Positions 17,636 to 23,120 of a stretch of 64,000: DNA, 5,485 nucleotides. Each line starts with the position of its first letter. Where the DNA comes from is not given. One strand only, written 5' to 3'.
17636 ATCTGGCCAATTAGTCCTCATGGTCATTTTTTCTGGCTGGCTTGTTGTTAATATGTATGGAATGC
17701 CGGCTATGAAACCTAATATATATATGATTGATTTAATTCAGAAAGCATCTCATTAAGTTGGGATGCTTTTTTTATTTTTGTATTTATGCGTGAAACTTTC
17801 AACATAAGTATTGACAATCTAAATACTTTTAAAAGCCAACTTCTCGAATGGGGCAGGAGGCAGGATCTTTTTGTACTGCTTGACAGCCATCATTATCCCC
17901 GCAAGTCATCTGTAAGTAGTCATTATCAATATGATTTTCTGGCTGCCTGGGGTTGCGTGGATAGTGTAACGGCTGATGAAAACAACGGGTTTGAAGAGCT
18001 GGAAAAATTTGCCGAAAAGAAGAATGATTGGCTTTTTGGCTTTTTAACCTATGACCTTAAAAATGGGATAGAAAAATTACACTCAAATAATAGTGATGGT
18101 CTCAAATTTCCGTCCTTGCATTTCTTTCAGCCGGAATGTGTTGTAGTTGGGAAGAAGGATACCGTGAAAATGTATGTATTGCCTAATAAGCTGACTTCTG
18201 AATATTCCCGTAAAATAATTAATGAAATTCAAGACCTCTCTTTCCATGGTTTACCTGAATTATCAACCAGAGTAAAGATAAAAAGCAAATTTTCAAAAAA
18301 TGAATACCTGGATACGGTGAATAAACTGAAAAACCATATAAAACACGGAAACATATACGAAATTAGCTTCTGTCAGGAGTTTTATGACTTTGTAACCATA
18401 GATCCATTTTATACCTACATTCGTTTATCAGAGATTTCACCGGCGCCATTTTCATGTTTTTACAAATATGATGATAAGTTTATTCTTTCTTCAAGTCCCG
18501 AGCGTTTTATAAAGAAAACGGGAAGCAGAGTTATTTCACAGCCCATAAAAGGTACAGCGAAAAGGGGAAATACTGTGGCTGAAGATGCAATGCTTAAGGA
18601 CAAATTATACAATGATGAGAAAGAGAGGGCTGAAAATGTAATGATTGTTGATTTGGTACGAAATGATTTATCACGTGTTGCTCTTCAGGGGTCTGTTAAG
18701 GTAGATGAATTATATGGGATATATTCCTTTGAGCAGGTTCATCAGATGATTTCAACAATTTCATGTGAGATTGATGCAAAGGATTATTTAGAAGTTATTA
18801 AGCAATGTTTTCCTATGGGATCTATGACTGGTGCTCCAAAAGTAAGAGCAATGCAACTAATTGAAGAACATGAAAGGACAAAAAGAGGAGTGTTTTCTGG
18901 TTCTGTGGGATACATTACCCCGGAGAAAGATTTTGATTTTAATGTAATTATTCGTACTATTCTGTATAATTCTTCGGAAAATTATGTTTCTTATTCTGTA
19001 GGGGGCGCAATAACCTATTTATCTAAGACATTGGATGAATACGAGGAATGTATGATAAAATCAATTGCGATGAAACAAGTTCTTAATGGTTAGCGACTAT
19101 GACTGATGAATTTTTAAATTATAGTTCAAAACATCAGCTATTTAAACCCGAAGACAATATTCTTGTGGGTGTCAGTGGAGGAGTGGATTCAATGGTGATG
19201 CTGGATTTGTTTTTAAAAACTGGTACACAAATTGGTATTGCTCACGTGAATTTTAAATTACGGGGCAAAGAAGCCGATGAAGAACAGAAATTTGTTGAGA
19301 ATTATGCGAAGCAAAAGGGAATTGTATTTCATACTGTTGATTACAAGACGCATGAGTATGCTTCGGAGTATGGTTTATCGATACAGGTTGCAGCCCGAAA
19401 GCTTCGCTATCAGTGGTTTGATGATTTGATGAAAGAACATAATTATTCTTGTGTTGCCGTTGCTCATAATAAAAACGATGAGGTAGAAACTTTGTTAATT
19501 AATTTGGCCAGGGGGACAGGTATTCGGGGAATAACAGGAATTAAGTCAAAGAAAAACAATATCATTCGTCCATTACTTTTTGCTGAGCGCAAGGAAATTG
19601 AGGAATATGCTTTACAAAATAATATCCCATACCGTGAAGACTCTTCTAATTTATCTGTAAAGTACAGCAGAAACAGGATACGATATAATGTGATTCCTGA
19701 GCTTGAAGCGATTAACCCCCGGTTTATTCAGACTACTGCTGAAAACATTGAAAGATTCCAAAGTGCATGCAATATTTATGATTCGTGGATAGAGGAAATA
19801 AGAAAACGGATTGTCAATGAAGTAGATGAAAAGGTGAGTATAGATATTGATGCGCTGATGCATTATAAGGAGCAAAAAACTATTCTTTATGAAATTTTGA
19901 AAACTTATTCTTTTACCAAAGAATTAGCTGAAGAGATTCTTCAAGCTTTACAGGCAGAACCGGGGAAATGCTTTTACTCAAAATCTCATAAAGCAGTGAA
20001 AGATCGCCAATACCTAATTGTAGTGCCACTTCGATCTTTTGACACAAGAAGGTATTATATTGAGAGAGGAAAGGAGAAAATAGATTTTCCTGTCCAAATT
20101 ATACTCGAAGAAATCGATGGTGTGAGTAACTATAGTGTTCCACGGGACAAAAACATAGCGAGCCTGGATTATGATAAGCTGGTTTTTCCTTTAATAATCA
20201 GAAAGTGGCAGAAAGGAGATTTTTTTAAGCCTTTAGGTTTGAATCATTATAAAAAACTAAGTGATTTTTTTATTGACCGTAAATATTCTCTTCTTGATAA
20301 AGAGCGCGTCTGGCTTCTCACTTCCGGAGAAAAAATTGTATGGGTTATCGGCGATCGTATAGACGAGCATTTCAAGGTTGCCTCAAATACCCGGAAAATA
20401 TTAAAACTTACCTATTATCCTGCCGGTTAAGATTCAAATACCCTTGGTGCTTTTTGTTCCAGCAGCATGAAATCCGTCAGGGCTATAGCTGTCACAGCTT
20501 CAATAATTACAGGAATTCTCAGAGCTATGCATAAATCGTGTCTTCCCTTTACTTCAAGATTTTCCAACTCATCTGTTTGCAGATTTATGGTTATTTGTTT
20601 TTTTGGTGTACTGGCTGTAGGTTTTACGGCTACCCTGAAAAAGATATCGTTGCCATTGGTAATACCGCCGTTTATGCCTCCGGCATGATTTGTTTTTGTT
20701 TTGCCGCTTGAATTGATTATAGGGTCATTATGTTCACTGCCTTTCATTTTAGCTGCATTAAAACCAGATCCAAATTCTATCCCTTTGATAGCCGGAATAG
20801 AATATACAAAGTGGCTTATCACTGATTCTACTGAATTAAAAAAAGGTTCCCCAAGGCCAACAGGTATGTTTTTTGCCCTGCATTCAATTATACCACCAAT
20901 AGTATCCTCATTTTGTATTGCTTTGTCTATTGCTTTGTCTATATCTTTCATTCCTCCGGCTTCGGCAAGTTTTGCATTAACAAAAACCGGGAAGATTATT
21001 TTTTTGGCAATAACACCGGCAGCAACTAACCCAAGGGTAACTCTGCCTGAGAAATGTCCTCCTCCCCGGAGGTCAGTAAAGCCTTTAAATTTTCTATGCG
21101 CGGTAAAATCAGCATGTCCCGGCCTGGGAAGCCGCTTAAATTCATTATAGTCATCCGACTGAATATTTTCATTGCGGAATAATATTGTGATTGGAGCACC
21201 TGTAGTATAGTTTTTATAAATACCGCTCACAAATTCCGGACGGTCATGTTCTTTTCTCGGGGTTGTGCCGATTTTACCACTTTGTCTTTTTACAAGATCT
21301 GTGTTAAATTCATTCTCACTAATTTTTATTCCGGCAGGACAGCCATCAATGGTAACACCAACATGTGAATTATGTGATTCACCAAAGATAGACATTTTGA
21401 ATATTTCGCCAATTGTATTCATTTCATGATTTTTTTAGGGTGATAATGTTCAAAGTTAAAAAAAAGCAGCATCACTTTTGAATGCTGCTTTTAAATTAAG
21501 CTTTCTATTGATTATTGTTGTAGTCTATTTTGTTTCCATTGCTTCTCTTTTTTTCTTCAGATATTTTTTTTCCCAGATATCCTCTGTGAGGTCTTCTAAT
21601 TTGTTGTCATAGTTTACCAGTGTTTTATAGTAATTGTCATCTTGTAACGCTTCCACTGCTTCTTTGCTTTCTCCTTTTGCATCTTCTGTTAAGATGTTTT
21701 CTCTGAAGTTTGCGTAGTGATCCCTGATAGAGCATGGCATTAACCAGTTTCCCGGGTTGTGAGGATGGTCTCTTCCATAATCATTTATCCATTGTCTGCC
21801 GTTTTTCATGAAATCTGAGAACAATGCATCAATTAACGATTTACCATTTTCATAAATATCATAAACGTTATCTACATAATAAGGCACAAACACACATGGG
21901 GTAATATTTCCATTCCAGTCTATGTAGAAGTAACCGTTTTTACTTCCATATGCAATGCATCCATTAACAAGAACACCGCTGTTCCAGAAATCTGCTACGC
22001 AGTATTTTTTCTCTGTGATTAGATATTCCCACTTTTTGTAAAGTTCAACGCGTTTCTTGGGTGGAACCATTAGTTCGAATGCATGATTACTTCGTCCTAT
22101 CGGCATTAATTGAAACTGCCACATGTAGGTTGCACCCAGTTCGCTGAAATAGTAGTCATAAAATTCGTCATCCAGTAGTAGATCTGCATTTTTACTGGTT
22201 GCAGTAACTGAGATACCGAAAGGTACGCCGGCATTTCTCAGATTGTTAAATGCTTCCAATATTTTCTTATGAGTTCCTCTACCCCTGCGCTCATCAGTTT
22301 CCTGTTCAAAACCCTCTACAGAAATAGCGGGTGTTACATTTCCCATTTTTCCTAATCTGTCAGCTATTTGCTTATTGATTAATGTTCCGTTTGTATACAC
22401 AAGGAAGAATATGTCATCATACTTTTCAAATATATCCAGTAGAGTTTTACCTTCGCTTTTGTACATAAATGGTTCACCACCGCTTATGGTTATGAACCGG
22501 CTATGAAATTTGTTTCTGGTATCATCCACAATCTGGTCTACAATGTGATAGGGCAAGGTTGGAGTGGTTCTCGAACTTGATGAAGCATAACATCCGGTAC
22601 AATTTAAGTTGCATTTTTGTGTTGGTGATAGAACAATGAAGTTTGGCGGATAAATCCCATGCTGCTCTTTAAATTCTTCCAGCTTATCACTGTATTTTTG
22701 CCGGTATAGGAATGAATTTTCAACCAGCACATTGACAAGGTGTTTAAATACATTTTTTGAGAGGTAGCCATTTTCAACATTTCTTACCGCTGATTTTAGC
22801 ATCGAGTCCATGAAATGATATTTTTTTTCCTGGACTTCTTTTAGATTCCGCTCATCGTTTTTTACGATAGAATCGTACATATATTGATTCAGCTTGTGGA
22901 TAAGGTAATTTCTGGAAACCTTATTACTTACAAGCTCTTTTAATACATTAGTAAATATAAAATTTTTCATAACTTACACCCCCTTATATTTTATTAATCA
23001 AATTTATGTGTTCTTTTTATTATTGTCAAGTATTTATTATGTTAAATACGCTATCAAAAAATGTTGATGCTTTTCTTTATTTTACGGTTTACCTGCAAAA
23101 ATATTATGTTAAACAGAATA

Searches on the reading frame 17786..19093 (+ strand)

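Call 85: search_protein_families(library=pfam, proteins=[window:17786-19093:+], max_evalue=0.0001)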
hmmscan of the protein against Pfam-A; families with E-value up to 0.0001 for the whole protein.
window:17786-19093:+ (435 aa): 2 families
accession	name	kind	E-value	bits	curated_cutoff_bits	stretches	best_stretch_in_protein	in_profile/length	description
PF00425.24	Chorismate_bind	-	1.6e-77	261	27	1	171-425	2-257/257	chorismate binding enzyme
PF04715.19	Anth_synt_I_N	-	9.5e-05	23.1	23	0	83-123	92-132/140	Anthranilate synthase component I, N terminal region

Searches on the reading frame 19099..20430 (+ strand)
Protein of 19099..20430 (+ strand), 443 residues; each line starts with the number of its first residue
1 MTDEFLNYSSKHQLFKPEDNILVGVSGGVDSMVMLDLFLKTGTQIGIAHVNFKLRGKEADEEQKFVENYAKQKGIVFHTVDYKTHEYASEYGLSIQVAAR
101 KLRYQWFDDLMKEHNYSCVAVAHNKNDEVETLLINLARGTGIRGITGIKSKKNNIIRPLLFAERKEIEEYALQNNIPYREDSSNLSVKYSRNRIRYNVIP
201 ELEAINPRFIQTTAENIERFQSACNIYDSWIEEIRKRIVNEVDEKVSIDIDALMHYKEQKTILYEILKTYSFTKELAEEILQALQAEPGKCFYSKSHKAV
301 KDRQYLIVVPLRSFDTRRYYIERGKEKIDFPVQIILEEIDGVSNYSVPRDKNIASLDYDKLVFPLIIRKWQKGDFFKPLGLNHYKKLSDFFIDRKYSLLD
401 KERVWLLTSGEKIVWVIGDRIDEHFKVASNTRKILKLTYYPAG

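Call 85: search_protein_families(library=pfam, proteins=[window:19099-20430:+], max_evalue=0.0001)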
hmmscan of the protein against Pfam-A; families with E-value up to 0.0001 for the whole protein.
window:19099-20430:+ (443 aa): 3 families
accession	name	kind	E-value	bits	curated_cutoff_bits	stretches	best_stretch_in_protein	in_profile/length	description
PF01171.26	ATP_bind_3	-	1.4e-52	178.5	27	1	21-196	2-181/182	PP-loop family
PF11734.13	TilS_C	-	7e-08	32.2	22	1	366-433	2-69/74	TilS substrate C-terminal domain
PF01507.26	PAPS_reduct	-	3.5e-06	27.6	22.5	0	21-114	2-90/175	Phosphoadenosine phosphosulfate reductase domain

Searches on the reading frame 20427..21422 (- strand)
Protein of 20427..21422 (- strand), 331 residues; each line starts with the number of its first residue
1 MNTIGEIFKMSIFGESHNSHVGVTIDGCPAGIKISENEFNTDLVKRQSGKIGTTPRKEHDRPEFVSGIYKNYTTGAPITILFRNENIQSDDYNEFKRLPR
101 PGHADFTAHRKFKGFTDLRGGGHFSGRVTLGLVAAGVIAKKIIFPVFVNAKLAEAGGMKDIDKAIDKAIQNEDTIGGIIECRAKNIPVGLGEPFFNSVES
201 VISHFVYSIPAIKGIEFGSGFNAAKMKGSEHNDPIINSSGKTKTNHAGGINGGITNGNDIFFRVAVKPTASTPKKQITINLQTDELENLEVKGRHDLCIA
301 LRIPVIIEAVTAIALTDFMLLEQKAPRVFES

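Call 85: search_protein_families(library=pfam, proteins=[window:20427-21422:-], max_evalue=0.0001)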
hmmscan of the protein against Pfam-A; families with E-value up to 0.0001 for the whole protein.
window:20427-21422:- (331 aa): 1 family
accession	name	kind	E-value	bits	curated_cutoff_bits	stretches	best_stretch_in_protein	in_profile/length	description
PF01264.26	Chorismate_synt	-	5.5e-112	374.1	27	1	8-320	1-327/327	Chorismate synthase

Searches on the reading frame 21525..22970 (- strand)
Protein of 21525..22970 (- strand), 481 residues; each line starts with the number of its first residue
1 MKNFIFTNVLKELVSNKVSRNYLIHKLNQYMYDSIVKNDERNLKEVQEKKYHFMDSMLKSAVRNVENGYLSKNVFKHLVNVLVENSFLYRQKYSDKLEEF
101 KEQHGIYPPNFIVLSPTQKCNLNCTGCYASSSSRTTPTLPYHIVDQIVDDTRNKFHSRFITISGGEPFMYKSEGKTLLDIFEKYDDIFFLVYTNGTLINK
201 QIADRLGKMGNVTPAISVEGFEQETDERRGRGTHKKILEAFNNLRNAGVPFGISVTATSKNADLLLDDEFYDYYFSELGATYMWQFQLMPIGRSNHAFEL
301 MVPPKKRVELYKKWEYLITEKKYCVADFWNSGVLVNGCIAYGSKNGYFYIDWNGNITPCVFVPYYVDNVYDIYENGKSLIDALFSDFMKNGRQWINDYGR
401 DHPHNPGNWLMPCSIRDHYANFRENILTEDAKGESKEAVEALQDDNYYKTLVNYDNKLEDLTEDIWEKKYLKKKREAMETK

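Call 85: search_protein_families(library=pfam, proteins=[window:21525-22970:-], max_evalue=0.0001)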
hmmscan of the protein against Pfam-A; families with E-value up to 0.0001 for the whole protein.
window:21525-22970:- (481 aa): 2 families
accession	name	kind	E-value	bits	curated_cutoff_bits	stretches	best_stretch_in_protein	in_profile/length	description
PF04055.27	Radical_SAM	-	2.3e-23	83.6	29.5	1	115-251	2-143/166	Radical SAM superfamily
PF13353.11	Fer4_12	-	2e-07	31.8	22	1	118-198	13-94/137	4Fe-4S single cluster domain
